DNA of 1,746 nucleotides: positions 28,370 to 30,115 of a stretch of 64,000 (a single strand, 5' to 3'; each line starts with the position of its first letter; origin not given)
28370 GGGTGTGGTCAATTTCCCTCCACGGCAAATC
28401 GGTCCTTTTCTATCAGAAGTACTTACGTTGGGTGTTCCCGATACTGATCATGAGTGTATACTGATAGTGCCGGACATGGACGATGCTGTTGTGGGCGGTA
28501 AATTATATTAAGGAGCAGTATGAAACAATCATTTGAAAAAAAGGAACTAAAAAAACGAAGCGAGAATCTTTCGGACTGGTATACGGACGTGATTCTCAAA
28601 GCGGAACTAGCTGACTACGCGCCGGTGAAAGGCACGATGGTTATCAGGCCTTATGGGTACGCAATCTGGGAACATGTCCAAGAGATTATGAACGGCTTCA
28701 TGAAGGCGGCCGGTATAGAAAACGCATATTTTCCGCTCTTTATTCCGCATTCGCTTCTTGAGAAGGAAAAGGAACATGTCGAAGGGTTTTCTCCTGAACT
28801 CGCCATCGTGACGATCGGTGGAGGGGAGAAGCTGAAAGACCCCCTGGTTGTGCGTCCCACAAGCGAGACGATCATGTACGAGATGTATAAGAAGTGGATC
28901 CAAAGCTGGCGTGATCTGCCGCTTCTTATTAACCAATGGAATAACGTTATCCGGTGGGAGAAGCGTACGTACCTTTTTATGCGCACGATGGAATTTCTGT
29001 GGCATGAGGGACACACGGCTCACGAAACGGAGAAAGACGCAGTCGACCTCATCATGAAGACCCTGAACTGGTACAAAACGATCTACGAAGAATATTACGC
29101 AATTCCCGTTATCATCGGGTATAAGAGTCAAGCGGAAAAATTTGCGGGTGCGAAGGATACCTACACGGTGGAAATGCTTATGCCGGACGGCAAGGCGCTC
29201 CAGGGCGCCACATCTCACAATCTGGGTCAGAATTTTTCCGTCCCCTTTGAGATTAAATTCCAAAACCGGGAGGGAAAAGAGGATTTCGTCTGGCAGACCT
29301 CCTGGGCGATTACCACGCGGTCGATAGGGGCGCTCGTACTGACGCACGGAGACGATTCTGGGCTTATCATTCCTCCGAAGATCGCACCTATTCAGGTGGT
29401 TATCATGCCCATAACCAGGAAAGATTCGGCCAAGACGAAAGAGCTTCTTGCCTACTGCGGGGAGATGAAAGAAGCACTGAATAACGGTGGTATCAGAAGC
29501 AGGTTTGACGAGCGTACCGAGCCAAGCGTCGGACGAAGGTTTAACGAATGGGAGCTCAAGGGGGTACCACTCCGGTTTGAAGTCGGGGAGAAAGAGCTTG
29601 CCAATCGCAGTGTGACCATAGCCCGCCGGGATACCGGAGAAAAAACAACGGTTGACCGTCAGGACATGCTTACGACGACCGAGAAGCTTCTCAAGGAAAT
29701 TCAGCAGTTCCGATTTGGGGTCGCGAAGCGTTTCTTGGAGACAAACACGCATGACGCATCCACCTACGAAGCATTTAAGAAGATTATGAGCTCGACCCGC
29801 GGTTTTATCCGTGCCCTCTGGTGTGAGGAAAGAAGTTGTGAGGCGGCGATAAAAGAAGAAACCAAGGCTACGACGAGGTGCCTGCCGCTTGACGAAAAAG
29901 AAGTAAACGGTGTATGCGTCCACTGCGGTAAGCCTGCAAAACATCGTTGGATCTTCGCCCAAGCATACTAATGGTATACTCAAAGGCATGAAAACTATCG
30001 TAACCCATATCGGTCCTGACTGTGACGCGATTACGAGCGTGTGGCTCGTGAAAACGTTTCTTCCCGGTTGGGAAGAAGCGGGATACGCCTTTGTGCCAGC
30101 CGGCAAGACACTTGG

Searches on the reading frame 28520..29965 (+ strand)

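Call 65: search_protein_families(library=ncbifam, proteins=[window:28520-29965:+])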
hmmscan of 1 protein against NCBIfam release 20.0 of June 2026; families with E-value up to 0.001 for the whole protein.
window:28520-29965:+ (482 aa): 8 families
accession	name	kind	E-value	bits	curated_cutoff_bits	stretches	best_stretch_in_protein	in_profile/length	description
TIGR00408.1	proS_fam_I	equivalog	4.1e-172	573.4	437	1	12-481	3-473/475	proline--tRNA ligase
NF008979.1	PRK12325.1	exception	3.4e-32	111.9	550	2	233-385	286-434/437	proline--tRNA ligase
NF006625.0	PRK09194.1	equivalog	3.8e-32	111.9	558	2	234-386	410-557/559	proline--tRNA ligase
TIGR00409.1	proS_fam_II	equivalog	1.9e-28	99.7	306.7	2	234-388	416-566/568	proline--tRNA ligase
TIGR00418.1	thrS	equivalog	1.1e-15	57.6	383.65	1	284-386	466-560/565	threonine--tRNA ligase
NF003068.0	PRK03991.1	equivalog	2.8e-13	49.1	484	1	283-393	492-594/613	threonine--tRNA ligase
NF003211.1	PRK04173.1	equivalog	4.5e-11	42.3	312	1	282-383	356-450/454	glycine--tRNA ligase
TIGR00389.1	glyS_dimeric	equivalog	3.3e-07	29.2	243.3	1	282-388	463-562/565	glycine--tRNA ligase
